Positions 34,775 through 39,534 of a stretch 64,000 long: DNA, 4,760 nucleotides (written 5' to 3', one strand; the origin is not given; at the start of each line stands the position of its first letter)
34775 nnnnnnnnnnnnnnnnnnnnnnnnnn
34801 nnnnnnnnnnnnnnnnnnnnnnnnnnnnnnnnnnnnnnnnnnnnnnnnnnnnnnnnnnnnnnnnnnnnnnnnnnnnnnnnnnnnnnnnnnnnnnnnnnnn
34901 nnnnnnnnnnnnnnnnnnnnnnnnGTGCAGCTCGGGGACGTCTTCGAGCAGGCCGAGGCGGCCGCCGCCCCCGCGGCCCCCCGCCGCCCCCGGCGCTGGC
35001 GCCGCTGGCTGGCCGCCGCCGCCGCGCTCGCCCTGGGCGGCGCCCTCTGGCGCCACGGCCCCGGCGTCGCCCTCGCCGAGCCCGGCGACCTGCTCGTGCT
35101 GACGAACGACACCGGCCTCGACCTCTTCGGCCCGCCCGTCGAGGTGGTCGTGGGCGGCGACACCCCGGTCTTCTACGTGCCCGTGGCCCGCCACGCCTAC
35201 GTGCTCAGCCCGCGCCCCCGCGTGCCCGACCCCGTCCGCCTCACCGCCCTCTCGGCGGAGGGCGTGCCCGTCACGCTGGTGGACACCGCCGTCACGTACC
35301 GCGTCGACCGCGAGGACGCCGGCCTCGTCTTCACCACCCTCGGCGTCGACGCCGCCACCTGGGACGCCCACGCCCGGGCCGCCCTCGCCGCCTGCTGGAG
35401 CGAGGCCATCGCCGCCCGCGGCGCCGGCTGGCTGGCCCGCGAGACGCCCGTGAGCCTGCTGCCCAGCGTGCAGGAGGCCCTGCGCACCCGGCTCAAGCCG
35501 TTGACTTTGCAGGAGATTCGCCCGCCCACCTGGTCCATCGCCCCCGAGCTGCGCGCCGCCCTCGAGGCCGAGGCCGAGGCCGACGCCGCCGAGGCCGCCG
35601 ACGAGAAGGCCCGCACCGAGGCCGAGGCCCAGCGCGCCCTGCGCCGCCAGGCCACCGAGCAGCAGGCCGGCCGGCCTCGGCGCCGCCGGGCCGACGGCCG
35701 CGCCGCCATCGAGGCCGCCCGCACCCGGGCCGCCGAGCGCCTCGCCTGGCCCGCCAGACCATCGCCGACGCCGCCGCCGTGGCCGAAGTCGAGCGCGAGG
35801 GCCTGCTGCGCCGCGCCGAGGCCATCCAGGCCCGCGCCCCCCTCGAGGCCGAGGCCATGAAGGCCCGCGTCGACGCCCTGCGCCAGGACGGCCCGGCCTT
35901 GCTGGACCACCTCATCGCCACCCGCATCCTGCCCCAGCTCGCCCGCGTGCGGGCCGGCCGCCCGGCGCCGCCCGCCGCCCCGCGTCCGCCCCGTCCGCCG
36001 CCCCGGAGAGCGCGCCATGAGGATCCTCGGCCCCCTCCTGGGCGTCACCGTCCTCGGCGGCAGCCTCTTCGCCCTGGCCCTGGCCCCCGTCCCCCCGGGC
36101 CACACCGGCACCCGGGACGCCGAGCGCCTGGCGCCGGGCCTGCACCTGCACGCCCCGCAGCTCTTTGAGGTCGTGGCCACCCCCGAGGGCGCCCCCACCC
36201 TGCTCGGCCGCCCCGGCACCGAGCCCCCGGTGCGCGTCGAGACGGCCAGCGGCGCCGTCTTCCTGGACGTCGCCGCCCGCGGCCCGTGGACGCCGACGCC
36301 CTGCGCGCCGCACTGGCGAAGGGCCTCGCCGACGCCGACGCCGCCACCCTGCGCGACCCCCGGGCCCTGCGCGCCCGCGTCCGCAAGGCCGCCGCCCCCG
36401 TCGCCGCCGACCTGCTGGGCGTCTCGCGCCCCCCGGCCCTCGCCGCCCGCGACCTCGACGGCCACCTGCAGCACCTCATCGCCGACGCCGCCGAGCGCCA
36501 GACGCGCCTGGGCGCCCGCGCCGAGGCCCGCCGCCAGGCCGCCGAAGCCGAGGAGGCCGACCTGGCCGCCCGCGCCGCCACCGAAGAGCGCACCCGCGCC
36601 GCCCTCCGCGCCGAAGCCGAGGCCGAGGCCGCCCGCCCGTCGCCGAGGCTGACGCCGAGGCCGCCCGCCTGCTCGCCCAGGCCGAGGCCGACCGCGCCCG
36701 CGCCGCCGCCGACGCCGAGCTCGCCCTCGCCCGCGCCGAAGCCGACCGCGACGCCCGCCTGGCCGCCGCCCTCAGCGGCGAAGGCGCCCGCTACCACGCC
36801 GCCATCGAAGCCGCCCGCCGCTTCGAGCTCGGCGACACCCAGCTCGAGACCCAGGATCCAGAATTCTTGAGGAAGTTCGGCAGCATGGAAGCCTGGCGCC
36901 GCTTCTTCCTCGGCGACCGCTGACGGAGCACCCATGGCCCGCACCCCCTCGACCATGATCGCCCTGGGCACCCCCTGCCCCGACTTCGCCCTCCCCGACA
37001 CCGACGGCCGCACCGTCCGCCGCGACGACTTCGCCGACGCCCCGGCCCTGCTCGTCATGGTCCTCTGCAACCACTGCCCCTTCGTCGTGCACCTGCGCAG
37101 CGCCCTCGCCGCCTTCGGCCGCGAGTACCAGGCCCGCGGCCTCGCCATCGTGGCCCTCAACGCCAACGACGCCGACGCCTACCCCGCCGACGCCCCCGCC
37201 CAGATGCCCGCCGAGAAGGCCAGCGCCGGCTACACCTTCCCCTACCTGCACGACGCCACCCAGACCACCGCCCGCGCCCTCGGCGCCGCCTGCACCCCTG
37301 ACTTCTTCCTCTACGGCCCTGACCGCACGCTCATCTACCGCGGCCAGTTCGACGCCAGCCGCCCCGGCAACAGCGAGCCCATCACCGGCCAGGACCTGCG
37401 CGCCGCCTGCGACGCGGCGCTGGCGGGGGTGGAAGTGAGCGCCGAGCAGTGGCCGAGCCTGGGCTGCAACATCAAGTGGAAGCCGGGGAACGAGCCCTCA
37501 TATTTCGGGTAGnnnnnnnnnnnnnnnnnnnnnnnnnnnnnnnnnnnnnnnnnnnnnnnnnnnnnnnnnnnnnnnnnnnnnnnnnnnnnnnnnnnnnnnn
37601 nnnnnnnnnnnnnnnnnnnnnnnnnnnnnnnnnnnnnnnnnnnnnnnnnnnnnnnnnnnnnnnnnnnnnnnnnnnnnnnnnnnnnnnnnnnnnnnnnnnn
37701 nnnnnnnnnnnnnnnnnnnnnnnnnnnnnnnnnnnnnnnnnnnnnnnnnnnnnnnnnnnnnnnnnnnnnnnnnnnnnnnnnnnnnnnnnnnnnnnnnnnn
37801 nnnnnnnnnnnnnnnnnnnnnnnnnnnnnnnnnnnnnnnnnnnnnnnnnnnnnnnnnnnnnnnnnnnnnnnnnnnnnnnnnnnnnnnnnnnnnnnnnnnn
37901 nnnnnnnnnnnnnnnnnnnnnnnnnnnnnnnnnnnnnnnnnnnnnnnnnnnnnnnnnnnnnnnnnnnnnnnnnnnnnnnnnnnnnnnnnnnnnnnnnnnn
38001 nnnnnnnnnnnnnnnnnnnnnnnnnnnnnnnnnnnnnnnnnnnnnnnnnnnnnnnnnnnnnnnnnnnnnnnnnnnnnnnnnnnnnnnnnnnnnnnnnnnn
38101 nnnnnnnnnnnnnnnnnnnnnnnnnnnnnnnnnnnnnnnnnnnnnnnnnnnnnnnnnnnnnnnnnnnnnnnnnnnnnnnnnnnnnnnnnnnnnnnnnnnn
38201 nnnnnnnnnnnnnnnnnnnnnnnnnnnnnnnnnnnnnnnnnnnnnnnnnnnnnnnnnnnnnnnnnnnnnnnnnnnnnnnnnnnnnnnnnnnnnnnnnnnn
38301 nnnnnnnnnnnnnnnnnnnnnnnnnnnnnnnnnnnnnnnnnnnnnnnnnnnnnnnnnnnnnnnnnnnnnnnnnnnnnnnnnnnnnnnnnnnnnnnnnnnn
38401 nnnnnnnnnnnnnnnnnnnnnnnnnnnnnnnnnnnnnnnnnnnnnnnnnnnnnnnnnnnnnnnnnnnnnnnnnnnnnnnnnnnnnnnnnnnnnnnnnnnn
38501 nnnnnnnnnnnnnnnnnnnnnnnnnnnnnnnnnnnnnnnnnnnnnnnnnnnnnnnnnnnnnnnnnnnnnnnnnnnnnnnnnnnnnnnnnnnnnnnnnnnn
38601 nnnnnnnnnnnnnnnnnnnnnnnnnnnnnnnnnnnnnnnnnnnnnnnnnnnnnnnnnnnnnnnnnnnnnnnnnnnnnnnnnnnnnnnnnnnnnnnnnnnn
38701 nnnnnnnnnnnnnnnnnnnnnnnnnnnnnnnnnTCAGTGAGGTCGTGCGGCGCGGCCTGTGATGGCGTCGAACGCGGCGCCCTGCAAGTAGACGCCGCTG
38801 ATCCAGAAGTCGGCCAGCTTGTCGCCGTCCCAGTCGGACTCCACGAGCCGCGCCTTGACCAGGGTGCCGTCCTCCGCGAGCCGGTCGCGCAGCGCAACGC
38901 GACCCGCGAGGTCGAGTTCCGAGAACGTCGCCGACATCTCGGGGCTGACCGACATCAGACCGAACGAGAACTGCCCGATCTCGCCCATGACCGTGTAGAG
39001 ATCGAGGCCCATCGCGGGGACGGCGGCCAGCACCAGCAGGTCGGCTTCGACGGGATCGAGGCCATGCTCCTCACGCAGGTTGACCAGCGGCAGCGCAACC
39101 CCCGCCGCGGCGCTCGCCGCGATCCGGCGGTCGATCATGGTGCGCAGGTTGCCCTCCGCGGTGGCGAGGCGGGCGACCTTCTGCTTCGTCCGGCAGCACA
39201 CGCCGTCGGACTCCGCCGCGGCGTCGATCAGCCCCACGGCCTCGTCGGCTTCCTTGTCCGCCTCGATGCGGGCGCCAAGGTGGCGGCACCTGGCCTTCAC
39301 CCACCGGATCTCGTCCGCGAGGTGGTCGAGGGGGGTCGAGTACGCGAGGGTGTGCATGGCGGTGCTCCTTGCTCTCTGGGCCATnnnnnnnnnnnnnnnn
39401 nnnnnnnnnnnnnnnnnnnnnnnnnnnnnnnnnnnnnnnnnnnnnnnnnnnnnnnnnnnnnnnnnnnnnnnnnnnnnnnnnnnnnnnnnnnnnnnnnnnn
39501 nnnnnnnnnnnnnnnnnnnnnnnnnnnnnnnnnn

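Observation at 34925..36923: Three apparent single-base frameshifts in an HflK/HflC-like gene pair next to the insertion site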

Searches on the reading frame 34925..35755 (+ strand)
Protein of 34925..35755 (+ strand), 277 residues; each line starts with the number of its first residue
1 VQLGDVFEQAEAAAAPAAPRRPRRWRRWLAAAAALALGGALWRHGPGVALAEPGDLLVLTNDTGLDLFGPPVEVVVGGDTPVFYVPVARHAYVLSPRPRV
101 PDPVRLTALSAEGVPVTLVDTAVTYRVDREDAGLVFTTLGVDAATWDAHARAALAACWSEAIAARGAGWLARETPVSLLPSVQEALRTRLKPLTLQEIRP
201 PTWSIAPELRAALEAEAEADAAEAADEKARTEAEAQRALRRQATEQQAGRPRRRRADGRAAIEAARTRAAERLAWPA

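Call 5: search_protein_families(library=pfam, proteins=[window:34925-35755:+], max_evalue=1)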
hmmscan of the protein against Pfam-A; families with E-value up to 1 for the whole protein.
window:34925-35755:+ (277 aa): 2 families
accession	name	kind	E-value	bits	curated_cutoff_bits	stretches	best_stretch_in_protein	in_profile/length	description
PF01145.31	Band_7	-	4.2e-07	30.6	23.6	1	61-233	13-176/176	SPFH domain / Band 7 family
PF10771.15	DUF2582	-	0.14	12.7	24.2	1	132-176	10-52/65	Winged helix-turn-helix domain (DUF2582)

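Call 6: search_protein_families(library=ncbifam, proteins=[window:34925-35755:+], max_evalue=1)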
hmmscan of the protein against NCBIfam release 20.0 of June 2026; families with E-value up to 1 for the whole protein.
window:34925-35755:+ (277 aa): 0 families

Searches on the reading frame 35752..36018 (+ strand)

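Call 5: search_protein_families(library=pfam, proteins=[window:35752-36018:+], max_evalue=1)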
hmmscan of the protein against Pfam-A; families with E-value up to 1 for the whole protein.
window:35752-36018:+ (89 aa): 1 family
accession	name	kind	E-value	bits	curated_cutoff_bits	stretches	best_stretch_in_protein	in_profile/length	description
PF15975.10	Flot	-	0.0014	19.2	27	1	11-66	2-57/124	Flotillin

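Call 6: search_protein_families(library=ncbifam, proteins=[window:35752-36018:+], max_evalue=1)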
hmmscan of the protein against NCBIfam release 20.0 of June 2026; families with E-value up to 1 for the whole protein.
window:35752-36018:+ (89 aa): 1 family
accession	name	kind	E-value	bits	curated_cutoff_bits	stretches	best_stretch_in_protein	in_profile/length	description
NF058507.1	FlotScfldFlot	equivalog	0.024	13.7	700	1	5-65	358-417/477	flotillin lipid rafts scaffold protein FloT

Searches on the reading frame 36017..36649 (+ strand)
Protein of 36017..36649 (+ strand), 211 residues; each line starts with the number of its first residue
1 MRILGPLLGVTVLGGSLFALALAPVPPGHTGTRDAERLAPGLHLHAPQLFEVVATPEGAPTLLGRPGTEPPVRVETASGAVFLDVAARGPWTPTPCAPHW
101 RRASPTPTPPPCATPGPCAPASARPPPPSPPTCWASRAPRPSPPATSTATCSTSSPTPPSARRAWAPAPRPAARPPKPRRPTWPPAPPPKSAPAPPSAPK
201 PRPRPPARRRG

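Call 59: list_cluster_members(proteins=[window:36017-36649:+, window:36286-36867:+, window:36934-37509:+])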
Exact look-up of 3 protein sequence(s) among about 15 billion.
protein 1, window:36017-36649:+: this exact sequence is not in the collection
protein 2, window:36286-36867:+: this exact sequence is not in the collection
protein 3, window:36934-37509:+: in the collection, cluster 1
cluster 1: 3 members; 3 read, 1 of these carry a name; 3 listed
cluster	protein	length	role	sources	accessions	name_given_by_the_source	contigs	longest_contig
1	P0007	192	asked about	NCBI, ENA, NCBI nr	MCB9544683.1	MAG: thioredoxin family protein [Myxococcales bacterium] | thioredoxin family protein [Myxococcales bacterium]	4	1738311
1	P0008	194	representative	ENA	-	-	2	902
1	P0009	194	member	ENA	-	-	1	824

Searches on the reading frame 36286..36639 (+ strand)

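Call 5: search_protein_families(library=pfam, proteins=[window:36286-36639:+], max_evalue=1)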
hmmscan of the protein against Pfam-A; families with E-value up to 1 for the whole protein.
window:36286-36639:+ (118 aa): 0 families

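Call 6: search_protein_families(library=ncbifam, proteins=[window:36286-36639:+], max_evalue=1)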
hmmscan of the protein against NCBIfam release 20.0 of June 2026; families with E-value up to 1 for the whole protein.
window:36286-36639:+ (118 aa): 1 family
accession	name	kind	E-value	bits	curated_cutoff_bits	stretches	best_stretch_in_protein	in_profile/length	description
NF045990.1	TransRegCbbRRhodb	equivalog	0.24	10.4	450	1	17-95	3-84/304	LysR family regulator CbbR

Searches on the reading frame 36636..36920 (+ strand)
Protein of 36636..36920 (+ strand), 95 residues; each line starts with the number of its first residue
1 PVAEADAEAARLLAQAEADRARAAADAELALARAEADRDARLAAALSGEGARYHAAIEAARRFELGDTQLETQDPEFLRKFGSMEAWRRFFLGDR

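Call 5: search_protein_families(library=pfam, proteins=[window:36636-36920:+], max_evalue=1)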
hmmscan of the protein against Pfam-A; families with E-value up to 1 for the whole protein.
window:36636-36920:+ (95 aa): 2 families
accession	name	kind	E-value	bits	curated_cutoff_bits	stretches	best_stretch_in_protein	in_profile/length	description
PF10187.15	FAM192A_Fyv6_N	-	0.048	14.3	20.2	1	2-81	2-81/104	FAM192A/Fyv6, N-terminal domain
PF09864.15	MliC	-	0.17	12.4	22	1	26-54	17-45/67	Membrane-bound lysozyme-inhibitor of c-type lysozyme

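Call 6: search_protein_families(library=ncbifam, proteins=[window:36636-36920:+], max_evalue=1)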
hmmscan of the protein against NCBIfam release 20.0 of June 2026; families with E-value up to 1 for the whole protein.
window:36636-36920:+ (95 aa): 4 families
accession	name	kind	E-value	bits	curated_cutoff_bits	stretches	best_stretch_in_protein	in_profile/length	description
NF008259.0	PRK11029.1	equivalog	0.019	13.9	427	1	4-91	232-307/334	protease modulator HflC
NF011681.0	PRK15101.1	equivalog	0.16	9.9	765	1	5-35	146-176/961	pitrilysin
TIGR01932.1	hflC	equivalog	0.32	9.8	134.4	1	7-91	226-298/318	protease modulator HflC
NF004412.0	PRK05759.1-3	equivalog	0.51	10.1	156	1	14-74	73-136/185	F0F1 ATP synthase subunit B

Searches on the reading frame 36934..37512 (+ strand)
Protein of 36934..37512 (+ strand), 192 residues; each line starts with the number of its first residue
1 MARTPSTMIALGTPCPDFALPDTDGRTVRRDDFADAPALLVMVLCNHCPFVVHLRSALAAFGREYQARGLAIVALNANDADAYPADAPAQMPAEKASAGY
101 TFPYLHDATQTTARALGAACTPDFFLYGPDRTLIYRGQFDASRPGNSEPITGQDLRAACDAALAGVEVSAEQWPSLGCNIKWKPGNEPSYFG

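Call 5: search_protein_families(library=pfam, proteins=[window:36934-37509:+], max_evalue=1)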
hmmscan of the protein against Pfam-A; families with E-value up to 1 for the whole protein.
window:36934-37509:+ (192 aa): 2 families
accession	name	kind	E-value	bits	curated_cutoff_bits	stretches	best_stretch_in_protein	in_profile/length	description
PF00578.27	AhpC-TSA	-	1.6e-16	60.8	26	1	12-135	2-123/124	AhpC/TSA family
PF08534.16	Redoxin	-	2.6e-14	53.7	26.6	1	12-142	3-137/148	Redoxin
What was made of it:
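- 36934..37512 (+): Intact thioredoxin-family (AhpC/TSA) gene immediately downstream. It is a conserved neighbour of the pair and serves as a local accuracy control. Pfam AhpC-TSA at 1.6e-16 (call 5).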

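Call 6: search_protein_families(library=ncbifam, proteins=[window:36934-37509:+], max_evalue=1)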
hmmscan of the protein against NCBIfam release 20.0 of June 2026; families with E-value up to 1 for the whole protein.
window:36934-37509:+ (192 aa): 1 family
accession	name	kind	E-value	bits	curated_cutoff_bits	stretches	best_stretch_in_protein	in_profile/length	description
NF002854.0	PRK03147.1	subfamily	0.0011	18.8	170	1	7-127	34-146/176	thiol-disulfide oxidoreductase ResA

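Call 26: find_encoding_contigs(protein=window:36934-37512:+, flank=10000, max_places=10)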
Protein window:36934-37512:+ (192 aa): 4 contigs read that carry it; 4 places shown.
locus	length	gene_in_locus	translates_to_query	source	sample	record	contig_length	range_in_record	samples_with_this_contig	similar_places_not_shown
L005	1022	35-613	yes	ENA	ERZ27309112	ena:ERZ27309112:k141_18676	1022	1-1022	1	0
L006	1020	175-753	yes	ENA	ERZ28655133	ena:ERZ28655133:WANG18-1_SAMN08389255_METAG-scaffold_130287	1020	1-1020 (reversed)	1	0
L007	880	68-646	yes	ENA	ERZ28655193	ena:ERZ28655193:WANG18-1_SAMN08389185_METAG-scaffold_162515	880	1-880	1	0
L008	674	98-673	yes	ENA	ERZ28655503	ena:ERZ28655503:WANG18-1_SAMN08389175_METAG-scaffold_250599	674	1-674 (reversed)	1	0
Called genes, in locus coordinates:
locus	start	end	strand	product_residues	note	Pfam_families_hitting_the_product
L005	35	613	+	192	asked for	PF00578:AhpC-TSA, PF08534:Redoxin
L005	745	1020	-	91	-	?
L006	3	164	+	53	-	?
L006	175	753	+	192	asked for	PF00578:AhpC-TSA, PF08534:Redoxin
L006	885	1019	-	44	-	?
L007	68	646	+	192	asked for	PF00578:AhpC-TSA, PF08534:Redoxin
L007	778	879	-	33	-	?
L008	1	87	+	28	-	?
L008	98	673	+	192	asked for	PF00578:AhpC-TSA, PF08534:Redoxin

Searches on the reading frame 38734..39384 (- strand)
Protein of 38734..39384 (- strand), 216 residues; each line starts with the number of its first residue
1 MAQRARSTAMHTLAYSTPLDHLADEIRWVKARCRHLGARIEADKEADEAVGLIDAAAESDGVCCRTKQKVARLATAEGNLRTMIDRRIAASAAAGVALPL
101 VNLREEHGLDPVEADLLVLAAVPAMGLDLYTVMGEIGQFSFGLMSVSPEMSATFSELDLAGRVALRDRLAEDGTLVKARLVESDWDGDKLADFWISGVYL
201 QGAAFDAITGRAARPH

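Call 77: search_protein_families(library=pfam, proteins=[window:38734-39384:-], max_evalue=0.001)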
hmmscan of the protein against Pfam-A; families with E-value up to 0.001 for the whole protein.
window:38734-39384:- (216 aa): 1 family
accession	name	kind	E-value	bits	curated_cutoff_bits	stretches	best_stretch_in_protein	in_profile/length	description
PF22977.2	WHD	-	6.2e-20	72.2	27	1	10-189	8-187/221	Winged helix domain, variant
